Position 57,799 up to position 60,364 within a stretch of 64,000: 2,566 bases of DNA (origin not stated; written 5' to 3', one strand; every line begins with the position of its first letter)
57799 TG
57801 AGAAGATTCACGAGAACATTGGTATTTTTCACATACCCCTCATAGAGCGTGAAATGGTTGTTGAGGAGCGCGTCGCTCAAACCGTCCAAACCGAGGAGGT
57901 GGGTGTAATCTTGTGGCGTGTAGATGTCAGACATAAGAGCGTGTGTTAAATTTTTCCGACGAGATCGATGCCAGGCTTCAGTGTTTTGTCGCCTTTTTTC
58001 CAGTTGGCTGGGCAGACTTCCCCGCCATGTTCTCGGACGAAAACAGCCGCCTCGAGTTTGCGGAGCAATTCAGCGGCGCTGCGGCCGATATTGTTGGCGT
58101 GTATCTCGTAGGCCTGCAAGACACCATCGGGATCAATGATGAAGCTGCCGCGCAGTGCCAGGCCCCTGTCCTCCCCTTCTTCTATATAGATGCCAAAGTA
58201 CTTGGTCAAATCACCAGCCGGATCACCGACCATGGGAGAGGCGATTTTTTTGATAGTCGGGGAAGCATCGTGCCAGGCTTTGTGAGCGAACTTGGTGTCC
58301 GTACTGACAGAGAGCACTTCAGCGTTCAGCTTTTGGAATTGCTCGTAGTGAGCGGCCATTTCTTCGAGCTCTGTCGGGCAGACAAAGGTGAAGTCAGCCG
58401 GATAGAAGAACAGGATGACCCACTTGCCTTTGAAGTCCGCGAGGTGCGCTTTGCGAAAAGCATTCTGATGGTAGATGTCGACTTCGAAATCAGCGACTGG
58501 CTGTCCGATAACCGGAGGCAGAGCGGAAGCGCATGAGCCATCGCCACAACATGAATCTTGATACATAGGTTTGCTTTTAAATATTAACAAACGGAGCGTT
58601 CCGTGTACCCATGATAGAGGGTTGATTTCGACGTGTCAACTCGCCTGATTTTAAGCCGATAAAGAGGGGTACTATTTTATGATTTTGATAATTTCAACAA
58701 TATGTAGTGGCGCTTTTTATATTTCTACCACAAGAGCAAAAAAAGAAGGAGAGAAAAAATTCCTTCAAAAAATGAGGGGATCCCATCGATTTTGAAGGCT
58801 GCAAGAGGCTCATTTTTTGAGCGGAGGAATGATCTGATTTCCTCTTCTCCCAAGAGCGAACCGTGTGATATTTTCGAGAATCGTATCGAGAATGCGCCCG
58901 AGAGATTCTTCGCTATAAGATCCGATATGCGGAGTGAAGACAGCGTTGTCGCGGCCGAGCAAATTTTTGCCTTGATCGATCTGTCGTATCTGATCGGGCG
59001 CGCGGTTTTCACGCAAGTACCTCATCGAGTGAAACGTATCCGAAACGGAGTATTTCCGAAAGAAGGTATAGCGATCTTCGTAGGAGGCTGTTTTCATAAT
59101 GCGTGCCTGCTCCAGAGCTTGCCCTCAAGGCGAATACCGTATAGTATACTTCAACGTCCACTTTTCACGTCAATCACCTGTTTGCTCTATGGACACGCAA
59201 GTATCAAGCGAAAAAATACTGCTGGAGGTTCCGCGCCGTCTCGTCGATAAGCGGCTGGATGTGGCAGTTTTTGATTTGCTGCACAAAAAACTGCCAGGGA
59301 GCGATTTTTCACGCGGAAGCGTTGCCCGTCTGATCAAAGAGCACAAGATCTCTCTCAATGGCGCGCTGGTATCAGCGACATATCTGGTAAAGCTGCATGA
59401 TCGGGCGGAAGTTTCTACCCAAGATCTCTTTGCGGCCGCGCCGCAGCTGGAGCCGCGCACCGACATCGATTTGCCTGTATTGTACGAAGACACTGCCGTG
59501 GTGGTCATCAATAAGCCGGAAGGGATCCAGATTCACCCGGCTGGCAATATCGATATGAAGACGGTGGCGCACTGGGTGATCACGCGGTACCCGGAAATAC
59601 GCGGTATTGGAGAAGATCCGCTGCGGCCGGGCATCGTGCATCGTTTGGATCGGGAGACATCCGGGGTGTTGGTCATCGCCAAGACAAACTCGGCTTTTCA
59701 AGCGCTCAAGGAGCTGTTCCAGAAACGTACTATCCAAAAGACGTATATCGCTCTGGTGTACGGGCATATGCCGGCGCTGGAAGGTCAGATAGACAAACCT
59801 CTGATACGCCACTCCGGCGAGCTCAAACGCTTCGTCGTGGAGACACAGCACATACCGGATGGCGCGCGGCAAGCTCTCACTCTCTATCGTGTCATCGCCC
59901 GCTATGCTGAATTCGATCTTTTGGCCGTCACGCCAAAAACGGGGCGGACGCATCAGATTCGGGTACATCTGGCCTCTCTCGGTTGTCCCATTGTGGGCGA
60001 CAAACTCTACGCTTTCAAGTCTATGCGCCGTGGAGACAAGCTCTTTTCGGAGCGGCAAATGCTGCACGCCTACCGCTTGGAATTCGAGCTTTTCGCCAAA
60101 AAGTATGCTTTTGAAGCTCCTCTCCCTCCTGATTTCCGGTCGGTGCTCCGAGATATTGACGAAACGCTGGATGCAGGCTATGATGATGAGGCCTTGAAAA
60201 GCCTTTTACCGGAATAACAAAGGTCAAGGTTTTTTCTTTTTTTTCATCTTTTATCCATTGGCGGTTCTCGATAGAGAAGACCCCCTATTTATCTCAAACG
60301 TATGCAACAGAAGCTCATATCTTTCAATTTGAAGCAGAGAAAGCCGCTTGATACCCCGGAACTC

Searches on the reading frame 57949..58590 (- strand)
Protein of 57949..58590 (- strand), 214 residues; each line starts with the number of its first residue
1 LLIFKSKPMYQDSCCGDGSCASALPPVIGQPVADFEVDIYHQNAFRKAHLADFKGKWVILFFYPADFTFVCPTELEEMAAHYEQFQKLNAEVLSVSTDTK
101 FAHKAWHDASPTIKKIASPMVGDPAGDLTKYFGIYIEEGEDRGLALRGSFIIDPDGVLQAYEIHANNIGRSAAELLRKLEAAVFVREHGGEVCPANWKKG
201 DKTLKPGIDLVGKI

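Call 33: search_protein_families(library=pfam, proteins=[window:57949-58590:-], max_evalue=0.001)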
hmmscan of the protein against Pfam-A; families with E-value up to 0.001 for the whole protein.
window:57949-58590:- (214 aa): 4 families
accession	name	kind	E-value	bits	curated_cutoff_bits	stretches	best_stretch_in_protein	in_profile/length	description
PF00578.27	AhpC-TSA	-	2.3e-36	124.9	26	1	28-160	1-123/124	AhpC/TSA family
PF08534.16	Redoxin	-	7.6e-16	58.7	26.6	1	45-169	18-139/148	Redoxin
PF10417.14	1-cysPrx_C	-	8.2e-08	32.5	21.1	1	184-205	4-28/41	C-terminal domain of 1-Cys peroxiredoxin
PF02630.20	SCO1-SenC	-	5e-05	23.7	22.8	1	49-96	15-64/134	SCO1/SenC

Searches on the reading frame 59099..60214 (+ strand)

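Call 33: search_protein_families(library=pfam, proteins=[window:59099-60214:+], max_evalue=0.001)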
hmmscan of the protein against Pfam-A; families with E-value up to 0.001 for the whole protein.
window:59099-60214:+ (372 aa): 1 family
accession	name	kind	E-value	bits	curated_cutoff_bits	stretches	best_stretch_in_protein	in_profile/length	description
PF00849.27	PseudoU_synth_2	-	9.5e-33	114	26.8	1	134-293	2-152/152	RNA pseudouridylate synthase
